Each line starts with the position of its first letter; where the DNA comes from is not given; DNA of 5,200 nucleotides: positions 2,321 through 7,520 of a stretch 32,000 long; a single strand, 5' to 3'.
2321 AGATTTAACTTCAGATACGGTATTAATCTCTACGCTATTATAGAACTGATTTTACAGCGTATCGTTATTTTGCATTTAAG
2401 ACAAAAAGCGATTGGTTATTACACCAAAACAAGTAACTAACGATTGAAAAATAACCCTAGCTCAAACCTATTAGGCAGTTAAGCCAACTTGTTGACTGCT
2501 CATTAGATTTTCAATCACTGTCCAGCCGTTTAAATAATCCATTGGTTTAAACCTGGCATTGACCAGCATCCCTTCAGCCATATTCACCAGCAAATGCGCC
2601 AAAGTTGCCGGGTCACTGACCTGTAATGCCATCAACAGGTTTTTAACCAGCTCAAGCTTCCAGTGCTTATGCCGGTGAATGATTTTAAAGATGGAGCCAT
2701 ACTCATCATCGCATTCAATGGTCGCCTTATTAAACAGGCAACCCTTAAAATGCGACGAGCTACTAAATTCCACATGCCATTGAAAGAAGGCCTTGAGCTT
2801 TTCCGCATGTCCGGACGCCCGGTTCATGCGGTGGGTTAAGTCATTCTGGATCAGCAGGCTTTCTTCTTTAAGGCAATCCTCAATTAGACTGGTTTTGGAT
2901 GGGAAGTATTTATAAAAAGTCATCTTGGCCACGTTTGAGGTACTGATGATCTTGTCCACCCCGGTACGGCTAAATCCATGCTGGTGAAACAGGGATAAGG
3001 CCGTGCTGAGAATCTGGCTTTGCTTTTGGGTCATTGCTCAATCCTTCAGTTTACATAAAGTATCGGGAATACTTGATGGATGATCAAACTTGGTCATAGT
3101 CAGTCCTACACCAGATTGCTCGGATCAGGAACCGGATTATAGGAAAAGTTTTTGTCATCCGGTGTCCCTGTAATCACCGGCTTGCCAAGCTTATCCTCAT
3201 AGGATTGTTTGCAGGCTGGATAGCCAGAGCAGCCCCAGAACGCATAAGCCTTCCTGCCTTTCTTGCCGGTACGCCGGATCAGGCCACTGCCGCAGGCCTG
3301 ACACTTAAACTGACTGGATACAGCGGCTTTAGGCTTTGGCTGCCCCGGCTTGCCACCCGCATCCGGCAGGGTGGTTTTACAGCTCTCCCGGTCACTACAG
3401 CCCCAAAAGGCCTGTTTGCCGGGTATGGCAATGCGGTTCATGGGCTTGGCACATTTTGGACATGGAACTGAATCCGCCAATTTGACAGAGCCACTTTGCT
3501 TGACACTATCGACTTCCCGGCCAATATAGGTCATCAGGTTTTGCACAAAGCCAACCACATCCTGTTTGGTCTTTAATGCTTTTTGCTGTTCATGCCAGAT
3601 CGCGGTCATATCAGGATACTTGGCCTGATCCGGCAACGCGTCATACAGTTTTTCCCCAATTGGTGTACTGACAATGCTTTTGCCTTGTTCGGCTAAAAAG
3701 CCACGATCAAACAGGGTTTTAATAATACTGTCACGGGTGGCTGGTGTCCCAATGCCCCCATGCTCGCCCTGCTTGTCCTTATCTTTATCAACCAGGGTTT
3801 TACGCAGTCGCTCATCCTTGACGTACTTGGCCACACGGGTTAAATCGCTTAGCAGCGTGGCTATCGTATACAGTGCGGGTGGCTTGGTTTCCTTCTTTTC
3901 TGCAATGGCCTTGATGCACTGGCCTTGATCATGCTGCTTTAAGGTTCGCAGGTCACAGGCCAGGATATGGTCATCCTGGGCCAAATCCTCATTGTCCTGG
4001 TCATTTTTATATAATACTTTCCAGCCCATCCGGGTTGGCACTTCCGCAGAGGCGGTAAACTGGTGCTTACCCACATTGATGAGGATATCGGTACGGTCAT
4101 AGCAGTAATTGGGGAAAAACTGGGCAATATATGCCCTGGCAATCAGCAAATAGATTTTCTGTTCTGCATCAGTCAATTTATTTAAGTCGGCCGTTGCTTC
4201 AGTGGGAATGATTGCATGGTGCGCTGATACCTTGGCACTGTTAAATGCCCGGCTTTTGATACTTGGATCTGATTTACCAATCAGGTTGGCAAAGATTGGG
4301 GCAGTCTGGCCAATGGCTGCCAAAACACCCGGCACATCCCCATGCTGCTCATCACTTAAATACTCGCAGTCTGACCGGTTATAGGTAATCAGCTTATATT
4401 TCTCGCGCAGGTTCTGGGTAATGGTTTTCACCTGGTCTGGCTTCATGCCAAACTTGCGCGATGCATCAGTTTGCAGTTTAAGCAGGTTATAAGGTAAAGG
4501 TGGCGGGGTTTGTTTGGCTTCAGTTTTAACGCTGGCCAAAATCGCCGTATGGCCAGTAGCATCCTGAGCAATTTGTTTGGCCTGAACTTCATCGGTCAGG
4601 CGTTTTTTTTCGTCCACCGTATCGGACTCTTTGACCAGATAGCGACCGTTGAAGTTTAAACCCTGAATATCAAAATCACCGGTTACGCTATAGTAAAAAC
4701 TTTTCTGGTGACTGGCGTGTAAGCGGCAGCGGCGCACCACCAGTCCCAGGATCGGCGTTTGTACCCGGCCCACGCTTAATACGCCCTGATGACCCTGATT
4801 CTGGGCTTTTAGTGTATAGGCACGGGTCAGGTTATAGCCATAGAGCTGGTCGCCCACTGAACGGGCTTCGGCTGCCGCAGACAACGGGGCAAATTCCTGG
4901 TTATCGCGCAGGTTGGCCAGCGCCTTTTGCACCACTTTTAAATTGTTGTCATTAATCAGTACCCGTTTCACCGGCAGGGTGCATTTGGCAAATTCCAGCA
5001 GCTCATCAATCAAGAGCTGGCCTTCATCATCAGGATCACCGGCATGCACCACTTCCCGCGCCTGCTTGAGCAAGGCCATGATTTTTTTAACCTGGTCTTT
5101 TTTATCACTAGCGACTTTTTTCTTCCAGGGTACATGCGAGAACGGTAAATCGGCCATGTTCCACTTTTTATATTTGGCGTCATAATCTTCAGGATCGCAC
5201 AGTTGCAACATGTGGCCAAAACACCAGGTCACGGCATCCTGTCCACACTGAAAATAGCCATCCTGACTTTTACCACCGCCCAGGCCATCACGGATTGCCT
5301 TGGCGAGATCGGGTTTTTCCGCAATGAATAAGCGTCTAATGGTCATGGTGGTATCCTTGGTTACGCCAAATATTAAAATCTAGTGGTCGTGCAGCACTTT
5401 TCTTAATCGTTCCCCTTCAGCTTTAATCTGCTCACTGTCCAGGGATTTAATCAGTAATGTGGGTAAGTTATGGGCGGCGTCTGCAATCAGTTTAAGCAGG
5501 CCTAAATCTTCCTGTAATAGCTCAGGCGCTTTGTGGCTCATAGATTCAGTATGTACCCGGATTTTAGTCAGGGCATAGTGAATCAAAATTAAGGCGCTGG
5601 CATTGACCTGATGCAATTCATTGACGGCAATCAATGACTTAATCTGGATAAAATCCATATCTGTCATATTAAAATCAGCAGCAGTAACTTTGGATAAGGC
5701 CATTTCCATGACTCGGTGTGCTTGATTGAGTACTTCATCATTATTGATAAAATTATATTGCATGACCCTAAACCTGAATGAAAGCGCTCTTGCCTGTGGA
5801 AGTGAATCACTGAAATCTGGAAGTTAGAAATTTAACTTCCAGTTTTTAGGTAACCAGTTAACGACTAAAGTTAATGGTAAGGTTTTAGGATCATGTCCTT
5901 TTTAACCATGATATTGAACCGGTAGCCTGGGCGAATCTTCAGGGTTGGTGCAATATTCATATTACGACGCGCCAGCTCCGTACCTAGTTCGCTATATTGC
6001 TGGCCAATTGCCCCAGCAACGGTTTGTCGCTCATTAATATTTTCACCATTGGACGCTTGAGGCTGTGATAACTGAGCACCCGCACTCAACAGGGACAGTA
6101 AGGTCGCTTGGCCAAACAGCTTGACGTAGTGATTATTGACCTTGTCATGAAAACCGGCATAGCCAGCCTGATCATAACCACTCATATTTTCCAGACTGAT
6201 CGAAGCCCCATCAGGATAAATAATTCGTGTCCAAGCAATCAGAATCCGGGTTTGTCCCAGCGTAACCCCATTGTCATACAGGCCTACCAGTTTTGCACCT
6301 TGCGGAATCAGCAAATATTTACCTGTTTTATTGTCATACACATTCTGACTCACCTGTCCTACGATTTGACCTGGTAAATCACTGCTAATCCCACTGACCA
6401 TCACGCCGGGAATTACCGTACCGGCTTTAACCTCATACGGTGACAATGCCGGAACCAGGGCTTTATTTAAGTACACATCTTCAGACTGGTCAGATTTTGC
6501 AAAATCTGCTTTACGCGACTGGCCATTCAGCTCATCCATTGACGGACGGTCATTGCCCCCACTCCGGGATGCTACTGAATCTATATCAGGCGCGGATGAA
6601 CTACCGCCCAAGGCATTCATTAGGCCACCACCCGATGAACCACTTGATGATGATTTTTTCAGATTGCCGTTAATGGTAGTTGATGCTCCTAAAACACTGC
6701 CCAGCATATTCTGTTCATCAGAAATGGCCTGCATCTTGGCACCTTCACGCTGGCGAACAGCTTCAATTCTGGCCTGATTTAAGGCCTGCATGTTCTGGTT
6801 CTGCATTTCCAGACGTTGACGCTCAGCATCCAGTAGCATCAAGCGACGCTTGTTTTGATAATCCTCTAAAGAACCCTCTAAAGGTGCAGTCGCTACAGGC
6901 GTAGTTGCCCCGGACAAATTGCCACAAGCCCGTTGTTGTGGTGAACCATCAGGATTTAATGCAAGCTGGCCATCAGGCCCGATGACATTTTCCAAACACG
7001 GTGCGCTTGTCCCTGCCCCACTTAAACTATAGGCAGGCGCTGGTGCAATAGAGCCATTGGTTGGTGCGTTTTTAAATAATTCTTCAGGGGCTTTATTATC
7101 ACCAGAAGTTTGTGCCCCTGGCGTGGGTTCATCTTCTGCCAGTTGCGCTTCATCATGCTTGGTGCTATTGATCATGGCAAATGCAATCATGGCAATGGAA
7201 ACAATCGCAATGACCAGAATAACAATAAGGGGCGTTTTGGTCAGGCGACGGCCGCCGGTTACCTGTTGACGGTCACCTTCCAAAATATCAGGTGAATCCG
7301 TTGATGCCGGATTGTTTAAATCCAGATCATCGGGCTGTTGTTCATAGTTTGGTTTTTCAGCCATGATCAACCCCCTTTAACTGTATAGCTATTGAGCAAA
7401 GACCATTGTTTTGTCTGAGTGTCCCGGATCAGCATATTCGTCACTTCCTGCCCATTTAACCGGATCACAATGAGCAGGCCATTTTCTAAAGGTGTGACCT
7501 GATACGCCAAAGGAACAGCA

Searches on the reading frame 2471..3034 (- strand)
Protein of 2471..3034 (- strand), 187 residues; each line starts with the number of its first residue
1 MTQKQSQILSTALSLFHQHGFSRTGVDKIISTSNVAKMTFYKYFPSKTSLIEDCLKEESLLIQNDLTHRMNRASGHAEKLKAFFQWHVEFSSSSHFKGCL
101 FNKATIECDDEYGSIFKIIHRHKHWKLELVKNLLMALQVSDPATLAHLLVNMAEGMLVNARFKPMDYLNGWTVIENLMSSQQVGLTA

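Call 77: search_protein_families(library=pfam, proteins=[window:2471-3034:-], max_evalue=0.001)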
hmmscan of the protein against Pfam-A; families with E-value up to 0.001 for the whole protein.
window:2471-3034:- (187 aa): 2 families
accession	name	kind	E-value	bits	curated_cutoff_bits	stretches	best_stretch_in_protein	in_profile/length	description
PF00440.29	TetR_N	-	2.7e-13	49.9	24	1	8-53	1-46/47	Bacterial regulatory proteins, tetR family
PF16925.10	TetR_C_13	-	0.00036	21.3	27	0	78-162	3-95/109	Tetracyclin repressor-like, C-terminal domain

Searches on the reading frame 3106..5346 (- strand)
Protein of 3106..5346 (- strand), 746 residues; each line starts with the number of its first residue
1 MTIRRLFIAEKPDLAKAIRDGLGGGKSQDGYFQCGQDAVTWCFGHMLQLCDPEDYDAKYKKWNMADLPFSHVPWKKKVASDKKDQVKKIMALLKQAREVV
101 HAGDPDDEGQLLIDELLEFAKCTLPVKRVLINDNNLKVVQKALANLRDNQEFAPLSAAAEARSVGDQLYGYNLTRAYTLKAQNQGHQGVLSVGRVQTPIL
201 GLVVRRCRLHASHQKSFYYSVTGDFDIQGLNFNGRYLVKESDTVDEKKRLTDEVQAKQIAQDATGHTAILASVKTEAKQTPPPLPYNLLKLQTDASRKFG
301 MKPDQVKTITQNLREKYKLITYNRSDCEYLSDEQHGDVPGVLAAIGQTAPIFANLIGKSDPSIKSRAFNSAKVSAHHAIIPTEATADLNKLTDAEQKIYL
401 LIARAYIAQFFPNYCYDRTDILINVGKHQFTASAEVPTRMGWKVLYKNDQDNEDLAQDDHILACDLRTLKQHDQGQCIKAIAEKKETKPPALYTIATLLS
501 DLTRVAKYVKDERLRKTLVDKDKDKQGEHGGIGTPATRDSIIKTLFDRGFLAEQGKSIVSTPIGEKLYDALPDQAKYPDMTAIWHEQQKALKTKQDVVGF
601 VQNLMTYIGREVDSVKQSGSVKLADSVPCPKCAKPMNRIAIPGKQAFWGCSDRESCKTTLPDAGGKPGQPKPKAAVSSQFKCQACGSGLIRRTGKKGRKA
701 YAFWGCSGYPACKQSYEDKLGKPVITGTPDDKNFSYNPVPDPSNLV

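Call 77: search_protein_families(library=pfam, proteins=[window:3106-5346:-], max_evalue=0.001)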
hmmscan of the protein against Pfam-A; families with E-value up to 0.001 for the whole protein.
window:3106-5346:- (746 aa): 4 families
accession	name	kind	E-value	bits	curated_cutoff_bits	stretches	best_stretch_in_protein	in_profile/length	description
PF01131.25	Topoisom_bac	-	3e-92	310.2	35.1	1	154-587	5-395/411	DNA topoisomerase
PF01751.28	Toprim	-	3e-13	50.2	23.1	1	6-131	2-93/96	Toprim domain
PF01396.24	Zn_ribbon_Top1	-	8.2e-10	38.8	32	1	681-718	3-36/39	Topoisomerase DNA binding C4 zinc finger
PF13408.12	Zn_ribbon_recom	-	2.3e-05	25.1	25.3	0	680-713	6-40/58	Recombinase zinc beta ribbon domain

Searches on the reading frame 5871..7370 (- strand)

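Call 77: search_protein_families(library=pfam, proteins=[window:5871-7370:-], max_evalue=0.001)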
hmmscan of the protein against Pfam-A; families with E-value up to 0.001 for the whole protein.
window:5871-7370:- (499 aa): 1 family
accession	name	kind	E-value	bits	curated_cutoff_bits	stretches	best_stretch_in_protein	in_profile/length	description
PF03743.19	TrbI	-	4.9e-62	209.6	35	1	314-495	2-188/188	Bacterial conjugation TrbI-like protein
